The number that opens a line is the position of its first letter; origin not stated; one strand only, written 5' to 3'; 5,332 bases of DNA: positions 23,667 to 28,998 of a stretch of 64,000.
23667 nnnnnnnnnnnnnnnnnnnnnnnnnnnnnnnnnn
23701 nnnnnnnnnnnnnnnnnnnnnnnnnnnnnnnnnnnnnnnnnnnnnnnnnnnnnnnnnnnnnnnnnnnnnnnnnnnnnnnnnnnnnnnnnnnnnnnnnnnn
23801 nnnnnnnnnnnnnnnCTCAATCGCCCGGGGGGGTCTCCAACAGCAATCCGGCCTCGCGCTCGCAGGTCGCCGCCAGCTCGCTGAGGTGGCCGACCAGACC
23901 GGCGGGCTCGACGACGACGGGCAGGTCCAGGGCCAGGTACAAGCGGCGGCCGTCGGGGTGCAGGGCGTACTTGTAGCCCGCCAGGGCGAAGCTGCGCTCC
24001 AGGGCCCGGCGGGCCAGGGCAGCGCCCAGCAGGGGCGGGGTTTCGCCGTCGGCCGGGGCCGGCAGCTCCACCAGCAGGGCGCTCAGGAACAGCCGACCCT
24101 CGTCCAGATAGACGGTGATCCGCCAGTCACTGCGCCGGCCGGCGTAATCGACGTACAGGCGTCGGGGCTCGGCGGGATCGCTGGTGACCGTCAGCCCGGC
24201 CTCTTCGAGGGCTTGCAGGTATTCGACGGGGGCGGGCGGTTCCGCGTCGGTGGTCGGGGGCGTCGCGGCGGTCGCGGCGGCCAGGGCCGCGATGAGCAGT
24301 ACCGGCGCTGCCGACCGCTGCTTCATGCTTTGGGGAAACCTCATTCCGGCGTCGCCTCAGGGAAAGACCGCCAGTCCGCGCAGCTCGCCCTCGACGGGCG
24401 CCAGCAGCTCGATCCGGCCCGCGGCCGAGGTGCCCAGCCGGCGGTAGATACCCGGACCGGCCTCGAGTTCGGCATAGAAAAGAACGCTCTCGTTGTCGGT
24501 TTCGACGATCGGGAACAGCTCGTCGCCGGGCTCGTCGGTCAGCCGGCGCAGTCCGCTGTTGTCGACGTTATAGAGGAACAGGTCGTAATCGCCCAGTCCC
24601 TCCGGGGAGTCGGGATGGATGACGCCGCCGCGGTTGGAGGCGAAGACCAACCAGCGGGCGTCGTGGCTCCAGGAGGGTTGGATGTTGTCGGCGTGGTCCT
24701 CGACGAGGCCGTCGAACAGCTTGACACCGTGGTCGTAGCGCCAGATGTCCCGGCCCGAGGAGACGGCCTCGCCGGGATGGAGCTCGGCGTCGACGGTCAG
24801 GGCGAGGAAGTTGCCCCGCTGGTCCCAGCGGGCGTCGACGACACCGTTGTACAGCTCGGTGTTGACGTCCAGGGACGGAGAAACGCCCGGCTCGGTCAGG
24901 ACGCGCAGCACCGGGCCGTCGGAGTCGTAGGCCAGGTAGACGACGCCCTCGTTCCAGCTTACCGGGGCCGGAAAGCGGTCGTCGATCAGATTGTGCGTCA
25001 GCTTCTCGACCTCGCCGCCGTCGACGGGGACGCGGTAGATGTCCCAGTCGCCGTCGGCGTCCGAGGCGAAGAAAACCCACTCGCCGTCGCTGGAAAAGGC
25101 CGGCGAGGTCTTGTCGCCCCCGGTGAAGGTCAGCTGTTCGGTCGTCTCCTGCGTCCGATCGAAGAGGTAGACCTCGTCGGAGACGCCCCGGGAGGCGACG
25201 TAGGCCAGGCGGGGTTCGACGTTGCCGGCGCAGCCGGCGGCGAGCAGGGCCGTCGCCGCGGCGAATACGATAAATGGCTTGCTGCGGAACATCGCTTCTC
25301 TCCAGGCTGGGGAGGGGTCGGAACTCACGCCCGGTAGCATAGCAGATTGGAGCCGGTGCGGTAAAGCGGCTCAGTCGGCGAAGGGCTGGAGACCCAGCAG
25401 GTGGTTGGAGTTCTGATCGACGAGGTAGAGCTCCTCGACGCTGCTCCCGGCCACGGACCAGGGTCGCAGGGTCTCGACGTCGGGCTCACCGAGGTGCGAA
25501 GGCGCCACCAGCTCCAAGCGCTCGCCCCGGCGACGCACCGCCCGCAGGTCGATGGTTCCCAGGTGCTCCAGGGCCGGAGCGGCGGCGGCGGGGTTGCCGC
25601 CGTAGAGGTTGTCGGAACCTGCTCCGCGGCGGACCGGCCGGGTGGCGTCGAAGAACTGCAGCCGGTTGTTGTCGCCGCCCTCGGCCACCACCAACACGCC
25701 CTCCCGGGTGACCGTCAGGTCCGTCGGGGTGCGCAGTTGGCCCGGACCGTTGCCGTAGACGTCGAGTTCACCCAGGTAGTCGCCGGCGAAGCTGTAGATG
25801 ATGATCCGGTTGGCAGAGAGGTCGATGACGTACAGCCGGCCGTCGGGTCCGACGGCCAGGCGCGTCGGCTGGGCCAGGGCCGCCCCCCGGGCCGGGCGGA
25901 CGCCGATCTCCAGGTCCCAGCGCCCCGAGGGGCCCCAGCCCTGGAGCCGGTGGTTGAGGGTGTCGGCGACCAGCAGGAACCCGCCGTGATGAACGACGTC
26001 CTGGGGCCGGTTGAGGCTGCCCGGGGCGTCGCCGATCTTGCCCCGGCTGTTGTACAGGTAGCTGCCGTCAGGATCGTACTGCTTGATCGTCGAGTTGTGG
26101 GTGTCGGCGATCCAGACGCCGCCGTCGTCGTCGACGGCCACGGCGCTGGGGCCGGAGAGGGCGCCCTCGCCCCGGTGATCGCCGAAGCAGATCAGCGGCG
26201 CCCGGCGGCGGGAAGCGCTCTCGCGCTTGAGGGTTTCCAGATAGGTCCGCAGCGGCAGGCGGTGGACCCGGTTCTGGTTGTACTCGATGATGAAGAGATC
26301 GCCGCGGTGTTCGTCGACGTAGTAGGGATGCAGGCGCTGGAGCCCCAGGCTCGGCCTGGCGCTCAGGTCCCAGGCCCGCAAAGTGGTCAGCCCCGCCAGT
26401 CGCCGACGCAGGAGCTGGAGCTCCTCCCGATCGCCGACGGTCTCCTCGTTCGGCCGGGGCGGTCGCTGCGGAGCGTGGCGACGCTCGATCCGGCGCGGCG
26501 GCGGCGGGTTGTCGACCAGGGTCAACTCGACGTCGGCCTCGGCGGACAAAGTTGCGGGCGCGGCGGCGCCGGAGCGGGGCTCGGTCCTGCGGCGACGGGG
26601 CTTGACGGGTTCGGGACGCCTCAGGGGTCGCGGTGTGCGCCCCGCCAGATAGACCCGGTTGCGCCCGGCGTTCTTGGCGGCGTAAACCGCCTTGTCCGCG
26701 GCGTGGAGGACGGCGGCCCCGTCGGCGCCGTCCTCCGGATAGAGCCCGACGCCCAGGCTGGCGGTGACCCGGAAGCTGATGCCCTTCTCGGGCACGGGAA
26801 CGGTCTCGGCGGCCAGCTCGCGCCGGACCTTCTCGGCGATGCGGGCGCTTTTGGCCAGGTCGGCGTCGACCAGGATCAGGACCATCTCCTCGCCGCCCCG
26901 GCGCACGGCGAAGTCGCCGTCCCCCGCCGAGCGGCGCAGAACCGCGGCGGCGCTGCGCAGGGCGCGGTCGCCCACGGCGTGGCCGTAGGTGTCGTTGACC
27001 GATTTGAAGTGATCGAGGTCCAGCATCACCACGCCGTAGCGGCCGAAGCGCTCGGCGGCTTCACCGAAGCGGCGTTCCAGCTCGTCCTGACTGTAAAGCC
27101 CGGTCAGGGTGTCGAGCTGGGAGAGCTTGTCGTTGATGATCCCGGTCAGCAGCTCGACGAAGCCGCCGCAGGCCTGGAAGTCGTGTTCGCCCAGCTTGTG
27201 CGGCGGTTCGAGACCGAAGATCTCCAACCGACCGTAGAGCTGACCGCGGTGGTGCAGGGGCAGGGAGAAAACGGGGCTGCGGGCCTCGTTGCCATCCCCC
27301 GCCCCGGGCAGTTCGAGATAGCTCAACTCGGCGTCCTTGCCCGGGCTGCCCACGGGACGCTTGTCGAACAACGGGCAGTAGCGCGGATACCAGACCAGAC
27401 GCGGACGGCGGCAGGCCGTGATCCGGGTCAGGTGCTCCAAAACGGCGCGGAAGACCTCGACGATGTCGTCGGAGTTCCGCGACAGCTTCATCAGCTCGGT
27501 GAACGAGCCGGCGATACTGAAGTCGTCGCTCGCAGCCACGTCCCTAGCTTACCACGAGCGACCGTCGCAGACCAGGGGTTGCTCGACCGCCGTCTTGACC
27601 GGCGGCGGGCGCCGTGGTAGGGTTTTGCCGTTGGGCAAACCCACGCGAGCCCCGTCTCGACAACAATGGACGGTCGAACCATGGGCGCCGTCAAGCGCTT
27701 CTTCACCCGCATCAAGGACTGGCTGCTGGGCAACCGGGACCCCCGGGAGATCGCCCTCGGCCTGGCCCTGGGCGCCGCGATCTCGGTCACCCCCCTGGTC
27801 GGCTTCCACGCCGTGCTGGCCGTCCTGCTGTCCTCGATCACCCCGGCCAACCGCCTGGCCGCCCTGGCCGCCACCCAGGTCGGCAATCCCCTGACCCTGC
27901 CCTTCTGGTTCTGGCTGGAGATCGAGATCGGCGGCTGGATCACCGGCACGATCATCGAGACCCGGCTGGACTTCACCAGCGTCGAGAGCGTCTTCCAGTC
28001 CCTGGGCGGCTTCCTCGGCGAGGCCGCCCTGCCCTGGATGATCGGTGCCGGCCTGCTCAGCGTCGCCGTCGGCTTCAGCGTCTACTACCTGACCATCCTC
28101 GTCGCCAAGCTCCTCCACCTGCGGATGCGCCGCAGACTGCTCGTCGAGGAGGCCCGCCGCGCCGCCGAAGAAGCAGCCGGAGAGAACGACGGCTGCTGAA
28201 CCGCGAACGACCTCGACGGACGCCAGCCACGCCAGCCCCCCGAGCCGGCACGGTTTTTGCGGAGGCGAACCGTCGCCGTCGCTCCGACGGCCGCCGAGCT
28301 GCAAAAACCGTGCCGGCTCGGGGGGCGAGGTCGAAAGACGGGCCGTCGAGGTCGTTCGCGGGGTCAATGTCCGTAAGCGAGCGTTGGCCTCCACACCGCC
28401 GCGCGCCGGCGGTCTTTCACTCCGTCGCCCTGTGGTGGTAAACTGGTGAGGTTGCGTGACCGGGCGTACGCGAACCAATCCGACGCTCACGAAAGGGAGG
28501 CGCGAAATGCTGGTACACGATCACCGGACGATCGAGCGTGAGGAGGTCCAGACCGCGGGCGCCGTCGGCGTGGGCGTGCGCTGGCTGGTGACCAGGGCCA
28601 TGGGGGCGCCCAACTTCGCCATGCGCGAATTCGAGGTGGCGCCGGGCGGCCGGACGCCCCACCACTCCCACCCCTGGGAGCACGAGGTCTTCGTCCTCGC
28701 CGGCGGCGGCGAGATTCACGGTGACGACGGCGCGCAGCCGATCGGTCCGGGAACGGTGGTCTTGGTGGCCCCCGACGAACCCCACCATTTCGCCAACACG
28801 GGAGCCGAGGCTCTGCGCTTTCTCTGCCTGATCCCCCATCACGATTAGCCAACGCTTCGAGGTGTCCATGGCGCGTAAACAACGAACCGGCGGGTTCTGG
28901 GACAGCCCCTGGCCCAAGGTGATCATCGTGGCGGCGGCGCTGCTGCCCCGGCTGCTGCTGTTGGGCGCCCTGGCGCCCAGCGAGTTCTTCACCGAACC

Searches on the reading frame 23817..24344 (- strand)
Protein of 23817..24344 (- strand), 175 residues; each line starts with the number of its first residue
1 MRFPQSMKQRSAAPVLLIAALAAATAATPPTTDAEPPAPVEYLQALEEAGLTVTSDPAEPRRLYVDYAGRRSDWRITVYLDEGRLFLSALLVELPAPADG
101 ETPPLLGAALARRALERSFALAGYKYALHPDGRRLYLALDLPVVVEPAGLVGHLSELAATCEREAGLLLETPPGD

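Call 4: search_protein_families(library=pfam, proteins=[window:23817-24344:-], max_evalue=0.01)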
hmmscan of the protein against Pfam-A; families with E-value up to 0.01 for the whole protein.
window:23817-24344:- (175 aa): 0 families

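Call 5: search_protein_families(library=ncbifam, proteins=[window:23817-24344:-], max_evalue=0.01)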
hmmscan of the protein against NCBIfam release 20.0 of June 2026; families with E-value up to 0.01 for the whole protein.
window:23817-24344:- (175 aa): 0 families

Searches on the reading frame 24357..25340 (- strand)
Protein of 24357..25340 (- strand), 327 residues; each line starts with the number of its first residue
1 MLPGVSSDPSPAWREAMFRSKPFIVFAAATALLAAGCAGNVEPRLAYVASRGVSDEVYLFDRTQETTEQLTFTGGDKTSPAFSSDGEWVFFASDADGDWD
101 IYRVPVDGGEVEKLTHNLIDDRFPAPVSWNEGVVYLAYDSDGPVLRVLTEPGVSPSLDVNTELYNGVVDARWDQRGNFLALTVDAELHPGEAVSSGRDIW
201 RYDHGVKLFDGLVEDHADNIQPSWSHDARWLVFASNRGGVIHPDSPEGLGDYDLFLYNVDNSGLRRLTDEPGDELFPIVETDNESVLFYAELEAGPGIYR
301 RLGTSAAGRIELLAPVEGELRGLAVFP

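Call 4: search_protein_families(library=pfam, proteins=[window:24357-25340:-], max_evalue=0.01)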
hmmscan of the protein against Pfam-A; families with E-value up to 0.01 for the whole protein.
window:24357-25340:- (327 aa): 2 families
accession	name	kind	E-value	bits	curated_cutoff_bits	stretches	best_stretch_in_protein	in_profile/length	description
PF07676.18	PD40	-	5.4e-17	61.7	20.9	2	68-103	2-38/38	WD40-like Beta Propeller Repeat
PF00930.27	DPPIV_N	-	0.0027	16.9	22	0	55-139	260-348/354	Dipeptidyl peptidase IV (DPP IV) N-terminal region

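Call 5: search_protein_families(library=ncbifam, proteins=[window:24357-25340:-], max_evalue=0.01)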
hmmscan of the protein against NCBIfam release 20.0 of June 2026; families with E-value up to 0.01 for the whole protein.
window:24357-25340:- (327 aa): 8 families
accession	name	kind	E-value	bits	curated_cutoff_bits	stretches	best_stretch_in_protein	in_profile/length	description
TIGR02800.1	propeller_TolB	equivalog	1.4e-25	90.1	343.15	3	44-116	248-320/418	Tol-Pal system beta propeller repeat protein TolB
NF033523.0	lasso_peptidase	equivalog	3.2e-08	32.8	400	1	76-120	89-133/638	Atxe2 family lasso peptide isopeptidase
NF003124.0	PRK04043.1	equivalog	1e-06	27.9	428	1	55-117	257-319/419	Tol-Pal system protein TolB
NF002183.0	PRK01029.1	equivalog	1.1e-06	28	405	1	51-125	348-421/429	Tol-Pal system protein TolB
NF053518.1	DipepPtdsDpp5Prph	equivalog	2.6e-06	26.2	900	0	53-116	40-103/655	dipeptidyl-peptidase Dpp5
NF052230.1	T9SS_PorE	exception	1.6e-05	23.4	600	1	79-114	283-321/648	PorE family type IX secretion system protein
NF053607.1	CHU_0125_OmpA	equivalog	0.00013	20.6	620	0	214-284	271-340/639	CHU_0125 family OmpA-like outer membrane integrity protein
NF052339.1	hydrazine_alpha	equivalog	0.0015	16.5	800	0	191-278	77-155/804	hydrazine synthase subunit alpha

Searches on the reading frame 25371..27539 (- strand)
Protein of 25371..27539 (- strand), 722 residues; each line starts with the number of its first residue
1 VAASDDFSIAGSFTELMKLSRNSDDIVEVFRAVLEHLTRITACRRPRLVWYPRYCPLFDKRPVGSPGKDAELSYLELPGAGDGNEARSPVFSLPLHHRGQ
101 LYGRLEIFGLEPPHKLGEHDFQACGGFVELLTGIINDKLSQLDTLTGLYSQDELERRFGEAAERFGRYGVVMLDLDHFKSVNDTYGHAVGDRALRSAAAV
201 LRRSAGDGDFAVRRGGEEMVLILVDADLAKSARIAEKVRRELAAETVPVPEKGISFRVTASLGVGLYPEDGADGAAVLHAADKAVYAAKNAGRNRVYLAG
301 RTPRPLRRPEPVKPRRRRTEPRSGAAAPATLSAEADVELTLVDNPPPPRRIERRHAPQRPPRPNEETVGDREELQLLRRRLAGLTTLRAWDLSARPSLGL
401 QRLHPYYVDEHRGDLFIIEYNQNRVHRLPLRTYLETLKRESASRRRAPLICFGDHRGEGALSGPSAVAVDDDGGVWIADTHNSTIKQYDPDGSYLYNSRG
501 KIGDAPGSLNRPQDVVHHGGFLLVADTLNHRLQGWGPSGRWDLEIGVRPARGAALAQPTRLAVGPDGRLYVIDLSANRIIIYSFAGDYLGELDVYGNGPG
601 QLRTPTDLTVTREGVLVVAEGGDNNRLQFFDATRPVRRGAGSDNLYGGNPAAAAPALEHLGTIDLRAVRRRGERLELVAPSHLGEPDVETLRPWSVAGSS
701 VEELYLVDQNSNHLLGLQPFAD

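Call 7: search_protein_families(library=ncbifam, proteins=[window:25371-27539:-], max_evalue=0.00001)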
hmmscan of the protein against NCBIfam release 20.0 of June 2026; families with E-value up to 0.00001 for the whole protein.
window:25371-27539:- (722 aa): 20 families
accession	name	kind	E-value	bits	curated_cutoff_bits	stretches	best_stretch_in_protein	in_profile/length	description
TIGR00254.1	GGDEF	domain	1.4e-41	142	37.4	1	138-298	3-166/168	diguanylate cyclase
NF007380.0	PRK09894.1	equivalog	8.3e-36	123.8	256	1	139-299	128-287/296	diguanylate cyclase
NF038266.1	diguan_SiaD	equivalog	1.9e-35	122.5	290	1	138-296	92-252/252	biofilm regulation diguanylate cyclase SiaD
NF007135.0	PRK09581.1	equivalog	8.8e-35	120.4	474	1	139-298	291-454/457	PleD family two-component system response regulator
NF041606.1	dguan_cyc_DgcA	equivalog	3.9e-32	111.5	370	1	165-299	207-339/340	diguanylate cyclase DgcA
NF011955.1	PRK15426.1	equivalog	4.2e-28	97.8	408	1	143-299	401-561/564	cellulose biosynthesis regulator diguanylate cyclase DgcQ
NF007298.0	PRK09776.1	equivalog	5e-26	90.9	1135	1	143-298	687-844/1111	diguanylate cyclase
NF047654.1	DiguCycDgcRLepto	equivalog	1.9e-25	89.4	500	1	140-296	133-293/295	diguanylate cyclase DgcR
NF007423.1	PRK09966.1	equivalog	6.3e-25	87.9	325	1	141-289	240-390/390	diguanylate cyclase DgcN/YfiN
NF051473.1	DigCycDgcsShew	equivalog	2.7e-24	86.1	400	1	145-295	140-287/291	diguanylate cyclase DgcS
NF007474.0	PRK10060.1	equivalog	5.7e-23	81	782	1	139-295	236-391/663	cyclic di-GMP phosphodiesterase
NF045675.1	PhdiestaseDibA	equivalog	9.3e-23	80.4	980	1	138-295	201-360/623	phosphodiesterase DibA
NF040885.1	diguan_DgcJ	equivalog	8.7e-22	77.6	500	1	143-293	344-490/493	diguanylate cyclase DgcJ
NF047872.1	GGDEF_GdpS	equivalog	1.1e-21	77.5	400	1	141-297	188-348/355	GGDEF domain-containing protein GdpS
NF008467.0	PRK11359.1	equivalog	3.1e-18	65.1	857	1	137-294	373-527/800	oxygen-sensing cyclic-di-GMP phosphodiesterase DosP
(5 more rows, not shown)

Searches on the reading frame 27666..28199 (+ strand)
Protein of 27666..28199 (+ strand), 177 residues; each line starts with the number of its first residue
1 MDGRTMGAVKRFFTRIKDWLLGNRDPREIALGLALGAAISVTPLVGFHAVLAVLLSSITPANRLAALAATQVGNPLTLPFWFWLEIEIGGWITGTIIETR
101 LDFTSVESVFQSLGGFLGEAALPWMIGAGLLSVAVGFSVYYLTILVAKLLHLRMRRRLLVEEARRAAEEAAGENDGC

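Call 7: search_protein_families(library=ncbifam, proteins=[window:27666-28199:+], max_evalue=0.00001)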
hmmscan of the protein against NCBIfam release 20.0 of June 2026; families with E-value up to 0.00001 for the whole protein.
window:27666-28199:+ (177 aa): 1 family
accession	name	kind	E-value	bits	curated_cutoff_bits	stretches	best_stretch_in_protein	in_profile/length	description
NF047382.1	T4SS_eff_BspA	equivalog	3.8e-12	46.4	300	1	25-154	42-172/179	type IV secretion system effector BspA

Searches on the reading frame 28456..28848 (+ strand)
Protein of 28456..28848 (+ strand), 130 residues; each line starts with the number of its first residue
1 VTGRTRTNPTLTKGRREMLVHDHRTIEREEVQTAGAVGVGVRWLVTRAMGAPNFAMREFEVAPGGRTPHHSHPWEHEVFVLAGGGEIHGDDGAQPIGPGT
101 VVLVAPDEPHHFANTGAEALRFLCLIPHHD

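Call 52: search_protein_families(library=pfam, proteins=[window:28456-28848:+], max_evalue=0.001)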
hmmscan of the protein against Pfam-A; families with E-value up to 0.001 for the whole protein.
window:28456-28848:+ (130 aa): 3 families
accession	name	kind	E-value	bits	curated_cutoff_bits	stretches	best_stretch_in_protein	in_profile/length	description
PF07883.17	Cupin_2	-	9.3e-17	60.9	27.2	1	58-125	2-69/70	Cupin domain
PF02311.25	AraC_binding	-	5.8e-08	33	21.1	1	63-128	12-77/135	AraC-like ligand binding domain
PF12973.13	Cupin_7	-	0.00013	22.1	27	1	38-95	19-72/105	ChrR Cupin-like domain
